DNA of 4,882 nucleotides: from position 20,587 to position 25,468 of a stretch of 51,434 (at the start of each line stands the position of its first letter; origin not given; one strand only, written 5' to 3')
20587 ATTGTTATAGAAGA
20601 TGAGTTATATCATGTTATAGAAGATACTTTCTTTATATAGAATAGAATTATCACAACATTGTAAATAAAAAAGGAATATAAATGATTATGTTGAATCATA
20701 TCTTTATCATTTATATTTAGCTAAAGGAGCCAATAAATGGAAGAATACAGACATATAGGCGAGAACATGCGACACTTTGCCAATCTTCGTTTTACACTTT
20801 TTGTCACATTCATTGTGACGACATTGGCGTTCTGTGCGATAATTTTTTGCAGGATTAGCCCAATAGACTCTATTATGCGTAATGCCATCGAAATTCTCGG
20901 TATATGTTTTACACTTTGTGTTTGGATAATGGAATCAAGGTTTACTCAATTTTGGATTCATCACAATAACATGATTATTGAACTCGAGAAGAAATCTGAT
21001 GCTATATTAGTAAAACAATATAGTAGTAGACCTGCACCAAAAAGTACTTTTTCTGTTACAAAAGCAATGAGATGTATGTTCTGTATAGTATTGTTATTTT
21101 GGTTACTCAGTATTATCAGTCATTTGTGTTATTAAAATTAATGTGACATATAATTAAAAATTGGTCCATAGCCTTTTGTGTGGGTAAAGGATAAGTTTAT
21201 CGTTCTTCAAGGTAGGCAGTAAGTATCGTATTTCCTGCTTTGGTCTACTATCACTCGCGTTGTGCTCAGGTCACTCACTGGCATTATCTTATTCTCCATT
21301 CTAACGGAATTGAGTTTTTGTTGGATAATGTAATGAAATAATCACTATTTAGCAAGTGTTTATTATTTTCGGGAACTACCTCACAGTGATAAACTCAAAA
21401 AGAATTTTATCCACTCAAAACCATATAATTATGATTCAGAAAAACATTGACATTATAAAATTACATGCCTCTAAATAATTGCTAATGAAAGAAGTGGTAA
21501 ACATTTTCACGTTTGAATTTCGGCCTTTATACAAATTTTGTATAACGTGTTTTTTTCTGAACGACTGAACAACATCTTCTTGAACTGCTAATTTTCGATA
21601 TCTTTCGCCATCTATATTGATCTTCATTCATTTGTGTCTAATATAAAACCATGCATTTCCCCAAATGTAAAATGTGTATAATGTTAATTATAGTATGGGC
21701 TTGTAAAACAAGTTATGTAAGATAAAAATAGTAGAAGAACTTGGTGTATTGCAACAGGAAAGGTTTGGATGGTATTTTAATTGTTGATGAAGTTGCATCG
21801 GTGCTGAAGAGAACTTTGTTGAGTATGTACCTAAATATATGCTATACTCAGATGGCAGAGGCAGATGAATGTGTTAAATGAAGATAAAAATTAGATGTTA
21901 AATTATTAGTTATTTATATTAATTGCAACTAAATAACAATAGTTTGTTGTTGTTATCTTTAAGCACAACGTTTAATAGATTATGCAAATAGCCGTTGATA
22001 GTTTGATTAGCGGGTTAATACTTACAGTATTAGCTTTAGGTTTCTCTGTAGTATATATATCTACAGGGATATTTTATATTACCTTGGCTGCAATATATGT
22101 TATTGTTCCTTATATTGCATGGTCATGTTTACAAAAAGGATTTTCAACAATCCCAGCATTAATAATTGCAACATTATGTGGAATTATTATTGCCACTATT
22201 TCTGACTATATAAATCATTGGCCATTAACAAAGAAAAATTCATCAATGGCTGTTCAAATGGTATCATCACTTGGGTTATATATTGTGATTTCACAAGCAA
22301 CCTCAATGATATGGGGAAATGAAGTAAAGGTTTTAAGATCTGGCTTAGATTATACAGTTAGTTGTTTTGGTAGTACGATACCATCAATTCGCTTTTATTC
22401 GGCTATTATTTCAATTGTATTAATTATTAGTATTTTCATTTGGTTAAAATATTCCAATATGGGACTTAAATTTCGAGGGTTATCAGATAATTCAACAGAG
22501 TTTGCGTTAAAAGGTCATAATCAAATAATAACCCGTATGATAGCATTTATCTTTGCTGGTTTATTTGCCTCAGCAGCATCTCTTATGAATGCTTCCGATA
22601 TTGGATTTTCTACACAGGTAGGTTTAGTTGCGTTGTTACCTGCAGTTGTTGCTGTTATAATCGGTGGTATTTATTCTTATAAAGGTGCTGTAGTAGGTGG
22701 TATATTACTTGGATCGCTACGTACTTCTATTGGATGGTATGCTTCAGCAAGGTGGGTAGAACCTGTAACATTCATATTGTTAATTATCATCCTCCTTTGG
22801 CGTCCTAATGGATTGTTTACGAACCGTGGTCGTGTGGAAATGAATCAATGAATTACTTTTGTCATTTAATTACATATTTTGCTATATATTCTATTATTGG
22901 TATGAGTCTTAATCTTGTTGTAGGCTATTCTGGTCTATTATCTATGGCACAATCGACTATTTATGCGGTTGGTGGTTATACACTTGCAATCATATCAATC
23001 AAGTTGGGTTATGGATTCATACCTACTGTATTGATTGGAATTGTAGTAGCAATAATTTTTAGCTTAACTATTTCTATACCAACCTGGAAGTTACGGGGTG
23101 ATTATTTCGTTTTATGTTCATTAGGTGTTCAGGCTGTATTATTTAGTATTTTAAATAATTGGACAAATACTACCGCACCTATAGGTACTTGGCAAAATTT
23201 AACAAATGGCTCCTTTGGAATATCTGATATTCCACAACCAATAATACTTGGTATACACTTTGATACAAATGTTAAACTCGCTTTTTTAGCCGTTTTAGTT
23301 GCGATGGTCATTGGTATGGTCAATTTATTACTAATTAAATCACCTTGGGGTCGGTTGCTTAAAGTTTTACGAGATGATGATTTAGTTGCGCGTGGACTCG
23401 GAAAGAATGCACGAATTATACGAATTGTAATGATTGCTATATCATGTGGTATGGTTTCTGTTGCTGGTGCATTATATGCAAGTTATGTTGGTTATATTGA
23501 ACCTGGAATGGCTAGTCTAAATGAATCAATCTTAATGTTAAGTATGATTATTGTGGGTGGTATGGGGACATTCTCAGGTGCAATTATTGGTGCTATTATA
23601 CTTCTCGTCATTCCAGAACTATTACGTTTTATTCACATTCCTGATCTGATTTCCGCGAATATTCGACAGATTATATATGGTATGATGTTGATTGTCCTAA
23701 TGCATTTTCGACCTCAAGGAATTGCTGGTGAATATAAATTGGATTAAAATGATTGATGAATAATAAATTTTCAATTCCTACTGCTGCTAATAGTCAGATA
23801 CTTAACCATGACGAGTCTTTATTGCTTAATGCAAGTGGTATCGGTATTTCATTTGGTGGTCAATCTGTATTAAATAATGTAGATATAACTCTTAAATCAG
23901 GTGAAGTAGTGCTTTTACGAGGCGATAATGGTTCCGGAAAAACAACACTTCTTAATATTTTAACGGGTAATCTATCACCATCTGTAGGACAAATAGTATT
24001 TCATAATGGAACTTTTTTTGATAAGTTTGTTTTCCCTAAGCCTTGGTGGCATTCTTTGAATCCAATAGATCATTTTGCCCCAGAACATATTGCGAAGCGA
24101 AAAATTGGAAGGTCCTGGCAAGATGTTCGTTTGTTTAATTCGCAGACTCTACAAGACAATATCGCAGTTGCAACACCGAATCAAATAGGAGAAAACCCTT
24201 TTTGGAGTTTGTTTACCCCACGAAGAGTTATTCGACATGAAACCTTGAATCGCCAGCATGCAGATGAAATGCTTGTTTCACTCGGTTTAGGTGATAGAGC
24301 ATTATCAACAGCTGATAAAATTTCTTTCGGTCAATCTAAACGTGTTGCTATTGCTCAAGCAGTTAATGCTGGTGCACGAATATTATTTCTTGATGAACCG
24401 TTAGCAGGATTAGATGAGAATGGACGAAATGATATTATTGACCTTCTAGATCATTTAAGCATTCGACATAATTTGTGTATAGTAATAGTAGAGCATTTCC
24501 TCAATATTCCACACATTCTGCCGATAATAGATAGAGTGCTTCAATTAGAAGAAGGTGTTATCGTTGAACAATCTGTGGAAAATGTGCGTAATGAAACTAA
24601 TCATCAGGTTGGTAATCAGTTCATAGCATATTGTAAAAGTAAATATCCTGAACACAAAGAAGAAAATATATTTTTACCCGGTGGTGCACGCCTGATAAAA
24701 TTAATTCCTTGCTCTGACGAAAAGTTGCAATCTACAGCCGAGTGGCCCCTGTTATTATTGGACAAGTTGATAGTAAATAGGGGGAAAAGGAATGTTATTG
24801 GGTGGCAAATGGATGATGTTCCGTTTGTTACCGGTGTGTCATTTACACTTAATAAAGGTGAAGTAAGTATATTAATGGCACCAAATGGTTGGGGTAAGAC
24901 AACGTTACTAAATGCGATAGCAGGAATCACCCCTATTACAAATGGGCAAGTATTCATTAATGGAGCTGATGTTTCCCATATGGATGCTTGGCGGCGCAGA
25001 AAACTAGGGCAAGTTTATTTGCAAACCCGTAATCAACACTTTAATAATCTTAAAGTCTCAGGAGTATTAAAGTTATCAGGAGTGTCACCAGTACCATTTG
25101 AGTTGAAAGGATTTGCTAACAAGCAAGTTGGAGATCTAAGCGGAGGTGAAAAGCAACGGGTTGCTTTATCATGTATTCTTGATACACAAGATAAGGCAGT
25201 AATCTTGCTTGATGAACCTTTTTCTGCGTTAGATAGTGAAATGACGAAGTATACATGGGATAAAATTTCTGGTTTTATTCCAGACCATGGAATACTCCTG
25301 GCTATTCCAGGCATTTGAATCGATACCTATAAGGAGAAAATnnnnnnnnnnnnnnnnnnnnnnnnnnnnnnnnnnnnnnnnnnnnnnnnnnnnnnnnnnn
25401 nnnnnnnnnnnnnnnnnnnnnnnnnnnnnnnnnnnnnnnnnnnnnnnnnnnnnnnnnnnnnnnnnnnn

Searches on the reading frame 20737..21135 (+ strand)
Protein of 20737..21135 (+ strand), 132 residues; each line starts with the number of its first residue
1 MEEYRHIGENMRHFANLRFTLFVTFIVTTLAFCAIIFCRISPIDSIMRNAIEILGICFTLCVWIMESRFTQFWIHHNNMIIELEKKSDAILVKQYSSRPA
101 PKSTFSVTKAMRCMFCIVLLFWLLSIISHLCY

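Call 6: search_protein_families(library=pfam, max_evalue=0.01, proteins=[window:20737-21135:+])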
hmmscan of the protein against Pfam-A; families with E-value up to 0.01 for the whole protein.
window:20737-21135:+ (132 aa): 1 family
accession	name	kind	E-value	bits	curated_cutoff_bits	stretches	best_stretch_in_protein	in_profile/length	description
PF24838.2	8xMP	-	6.9e-09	36.1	30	1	16-130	19-135/136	Octameric membrane protein family (8xMP)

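Call 98: search_protein_families(library=padloc, max_evalue=0.01, proteins=[window:20737-21135:+])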
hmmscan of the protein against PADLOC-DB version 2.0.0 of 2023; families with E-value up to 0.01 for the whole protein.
window:20737-21135:+ (132 aa): 0 families

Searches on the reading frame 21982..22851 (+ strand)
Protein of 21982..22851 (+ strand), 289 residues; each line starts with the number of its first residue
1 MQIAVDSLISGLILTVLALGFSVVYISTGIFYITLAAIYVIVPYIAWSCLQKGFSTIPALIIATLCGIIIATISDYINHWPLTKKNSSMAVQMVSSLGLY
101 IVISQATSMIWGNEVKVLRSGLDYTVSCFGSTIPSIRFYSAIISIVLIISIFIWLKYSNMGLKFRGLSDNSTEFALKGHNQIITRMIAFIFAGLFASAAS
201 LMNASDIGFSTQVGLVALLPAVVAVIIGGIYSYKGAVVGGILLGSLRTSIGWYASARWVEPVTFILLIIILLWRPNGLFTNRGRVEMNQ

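Call 6: search_protein_families(library=pfam, max_evalue=0.01, proteins=[window:21982-22851:+])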
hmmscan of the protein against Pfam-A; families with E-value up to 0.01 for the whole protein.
window:21982-22851:+ (289 aa): 1 family
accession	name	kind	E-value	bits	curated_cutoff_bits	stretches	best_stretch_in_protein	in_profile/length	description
PF02653.21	BPD_transp_2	-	7.2e-20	71.7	26.8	1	4-271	2-269/269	Branched-chain amino acid transport system / permease component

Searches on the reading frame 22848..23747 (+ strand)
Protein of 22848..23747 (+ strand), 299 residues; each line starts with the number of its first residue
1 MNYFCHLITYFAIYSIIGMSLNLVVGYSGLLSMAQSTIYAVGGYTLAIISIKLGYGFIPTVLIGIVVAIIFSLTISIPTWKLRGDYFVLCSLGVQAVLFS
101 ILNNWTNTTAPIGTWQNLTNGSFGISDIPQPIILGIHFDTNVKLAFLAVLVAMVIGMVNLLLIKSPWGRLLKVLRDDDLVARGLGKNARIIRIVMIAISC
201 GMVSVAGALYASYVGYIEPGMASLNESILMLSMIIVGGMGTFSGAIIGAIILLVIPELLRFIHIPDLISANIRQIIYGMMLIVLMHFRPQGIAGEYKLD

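Call 6: search_protein_families(library=pfam, max_evalue=0.01, proteins=[window:22848-23747:+])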
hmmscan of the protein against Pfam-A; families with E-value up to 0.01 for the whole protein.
window:22848-23747:+ (299 aa): 1 family
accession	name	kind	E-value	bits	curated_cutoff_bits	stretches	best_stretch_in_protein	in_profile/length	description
PF02653.21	BPD_transp_2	-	5.3e-33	114.7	26.8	1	6-284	4-268/269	Branched-chain amino acid transport system / permease component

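Call 61: search_protein_families(library=pfam, max_evalue=0.01, proteins=[L085:9145-11490:+])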
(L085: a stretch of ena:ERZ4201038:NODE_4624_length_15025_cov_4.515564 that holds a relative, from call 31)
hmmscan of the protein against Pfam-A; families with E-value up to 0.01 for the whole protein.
L085:9145-11490:+ (782 aa): 4 families
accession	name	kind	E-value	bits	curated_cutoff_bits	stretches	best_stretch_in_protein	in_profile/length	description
PF17957.7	Big_7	-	8.4e-05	23.6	24.1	1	444-504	3-68/70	Bacterial Ig domain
PF00150.24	Cellulase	-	0.00021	21.4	23.5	1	43-260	17-235/272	Cellulase (glycosyl hydrolase family 5)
PF10648.15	Gmad2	-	0.0032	18.2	25.7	0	443-462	1-20/86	Immunoglobulin-like domain of bacterial spore germination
PF07732.21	Cu-oxidase_3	-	0.0034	17.9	21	0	409-485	4-75/119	Multicopper oxidase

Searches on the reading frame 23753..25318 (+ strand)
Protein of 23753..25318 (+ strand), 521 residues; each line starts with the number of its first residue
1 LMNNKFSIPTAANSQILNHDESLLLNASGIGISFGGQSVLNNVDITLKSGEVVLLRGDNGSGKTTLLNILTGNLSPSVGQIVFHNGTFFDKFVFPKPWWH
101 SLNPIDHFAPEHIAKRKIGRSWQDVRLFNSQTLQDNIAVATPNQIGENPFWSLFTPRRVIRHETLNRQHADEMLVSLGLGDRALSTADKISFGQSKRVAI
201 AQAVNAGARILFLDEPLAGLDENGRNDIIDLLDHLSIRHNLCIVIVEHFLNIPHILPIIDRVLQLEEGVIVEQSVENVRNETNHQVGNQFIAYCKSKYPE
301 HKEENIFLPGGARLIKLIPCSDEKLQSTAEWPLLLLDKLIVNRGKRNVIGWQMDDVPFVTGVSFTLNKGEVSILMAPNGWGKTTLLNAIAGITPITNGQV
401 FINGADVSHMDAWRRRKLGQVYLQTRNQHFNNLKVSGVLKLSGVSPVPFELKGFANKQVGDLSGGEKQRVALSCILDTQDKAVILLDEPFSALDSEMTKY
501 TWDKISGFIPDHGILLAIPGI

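Call 6: search_protein_families(library=pfam, max_evalue=0.01, proteins=[window:23753-25318:+])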
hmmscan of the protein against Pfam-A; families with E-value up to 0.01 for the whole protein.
window:23753-25318:+ (521 aa): 18 families
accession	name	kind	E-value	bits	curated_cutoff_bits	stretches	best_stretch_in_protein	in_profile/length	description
PF00005.33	ABC_tran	-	4.1e-49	167.2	25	2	40-218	1-137/137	ABC transporter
PF13558.12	SbcC_Walker_B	-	1.6e-07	31.9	27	0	456-501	27-84/90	SbcC/RAD50-like, Walker B motif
PF13476.12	AAA_23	-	2.3e-07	32.1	27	1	41-71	11-40/201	AAA domain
PF13304.12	AAA_21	-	3.5e-07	31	27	0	55-89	4-36/304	AAA domain, putative AbiEii toxin, Type IV TA system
PF13555.12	AAA_29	-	4.9e-07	29.9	27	1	43-69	15-41/61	P-loop containing region of AAA domain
PF02463.25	SMC_N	-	1.5e-06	28.3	40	0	439-499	127-177/220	RecF/RecN/SMC N terminal domain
PF13191.12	AAA_16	-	1.9e-06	28.9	32.6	1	49-243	23-166/167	AAA ATPase domain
PF03193.22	RsgA_GTPase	-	4.4e-06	27.1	30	0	40-82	97-138/174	RsgA GTPase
PF20720.3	nSTAND3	-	2.6e-05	24.4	27.2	0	46-72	13-39/155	Novel STAND NTPase 3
PF13604.12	AAA_30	-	3.4e-05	24.1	27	0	46-79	13-46/191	AAA domain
PF13481.12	AAA_25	-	3.7e-05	23.9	27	0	366-388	30-52/195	AAA domain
PF02367.23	TsaE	-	4.9e-05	23.7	26.6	0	46-74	17-45/128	Threonylcarbamoyl adenosine biosynthesis protein TsaE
PF13166.12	AAA_13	-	0.00019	20.7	36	0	54-138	20-76/713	AAA domain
PF05729.18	NACHT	-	0.00031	21.1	26.7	0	52-70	2-20/167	NACHT domain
PF00004.35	AAA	-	0.00056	20.8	21.2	0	373-408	2-35/131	ATPase family associated with various cellular activities (AAA)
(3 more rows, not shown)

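Call 29: list_cluster_members(proteins=[window:23753-25315:+, window:25342-26472:+, window:22848-23744:+, window:26495-27493:+, window:43178-44044:+, window:33703-34641:+, window:41097-43142:+, window:3406-4698:+])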
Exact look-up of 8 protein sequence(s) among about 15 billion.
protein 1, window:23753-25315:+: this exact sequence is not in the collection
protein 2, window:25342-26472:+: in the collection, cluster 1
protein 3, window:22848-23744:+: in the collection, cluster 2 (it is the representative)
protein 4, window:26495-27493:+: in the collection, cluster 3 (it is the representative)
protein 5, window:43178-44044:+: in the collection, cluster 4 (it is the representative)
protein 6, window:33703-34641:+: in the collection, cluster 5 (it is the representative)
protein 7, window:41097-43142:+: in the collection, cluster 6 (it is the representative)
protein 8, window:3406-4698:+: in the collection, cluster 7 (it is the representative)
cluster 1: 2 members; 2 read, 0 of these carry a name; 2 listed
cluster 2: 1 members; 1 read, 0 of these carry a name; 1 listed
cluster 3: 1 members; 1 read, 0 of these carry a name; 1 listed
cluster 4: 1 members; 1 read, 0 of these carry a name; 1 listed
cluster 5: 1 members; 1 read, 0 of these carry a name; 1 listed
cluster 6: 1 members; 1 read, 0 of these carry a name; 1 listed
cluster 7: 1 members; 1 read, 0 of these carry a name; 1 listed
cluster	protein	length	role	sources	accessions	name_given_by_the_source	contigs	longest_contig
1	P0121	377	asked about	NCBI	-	-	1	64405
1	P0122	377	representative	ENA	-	-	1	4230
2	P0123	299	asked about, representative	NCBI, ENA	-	-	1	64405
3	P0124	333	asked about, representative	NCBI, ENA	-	-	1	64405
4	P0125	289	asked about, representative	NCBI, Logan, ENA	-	-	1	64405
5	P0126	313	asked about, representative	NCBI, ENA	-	-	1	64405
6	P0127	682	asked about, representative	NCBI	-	-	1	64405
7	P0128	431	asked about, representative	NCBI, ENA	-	-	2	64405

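Call 30: find_encoding_contigs(protein=P0127, flank=10000, max_places=3)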
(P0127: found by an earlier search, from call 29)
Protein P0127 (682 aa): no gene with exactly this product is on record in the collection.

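Call 31: find_encoding_contigs(protein=P0125, flank=10000, max_places=4)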
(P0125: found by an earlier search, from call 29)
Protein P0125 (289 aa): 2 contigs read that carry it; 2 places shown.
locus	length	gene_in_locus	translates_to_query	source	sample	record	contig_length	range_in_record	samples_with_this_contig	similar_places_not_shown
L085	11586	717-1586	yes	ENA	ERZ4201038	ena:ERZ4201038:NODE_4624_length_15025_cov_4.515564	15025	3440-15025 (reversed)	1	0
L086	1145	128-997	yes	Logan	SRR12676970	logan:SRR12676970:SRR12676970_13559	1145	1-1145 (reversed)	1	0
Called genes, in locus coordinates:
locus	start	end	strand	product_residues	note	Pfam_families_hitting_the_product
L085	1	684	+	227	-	?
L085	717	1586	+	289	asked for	-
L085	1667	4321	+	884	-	PF00072:Response_reg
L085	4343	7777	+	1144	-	PF00072:Response_reg (weak)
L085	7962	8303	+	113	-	-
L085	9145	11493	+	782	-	-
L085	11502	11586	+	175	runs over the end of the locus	PF00963:Cohesin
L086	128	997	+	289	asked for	-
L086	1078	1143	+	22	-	?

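Call 61: search_protein_families(library=pfam, max_evalue=0.01, proteins=[L085:9145-11490:+])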
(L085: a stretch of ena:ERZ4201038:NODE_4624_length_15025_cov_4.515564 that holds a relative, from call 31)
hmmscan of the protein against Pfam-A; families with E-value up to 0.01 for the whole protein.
L085:9145-11490:+ (782 aa): 4 families
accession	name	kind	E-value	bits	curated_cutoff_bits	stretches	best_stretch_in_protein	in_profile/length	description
PF17957.7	Big_7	-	8.4e-05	23.6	24.1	1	444-504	3-68/70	Bacterial Ig domain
PF00150.24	Cellulase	-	0.00021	21.4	23.5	1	43-260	17-235/272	Cellulase (glycosyl hydrolase family 5)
PF10648.15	Gmad2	-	0.0032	18.2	25.7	0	443-462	1-20/86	Immunoglobulin-like domain of bacterial spore germination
PF07732.21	Cu-oxidase_3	-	0.0034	17.9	21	0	409-485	4-75/119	Multicopper oxidase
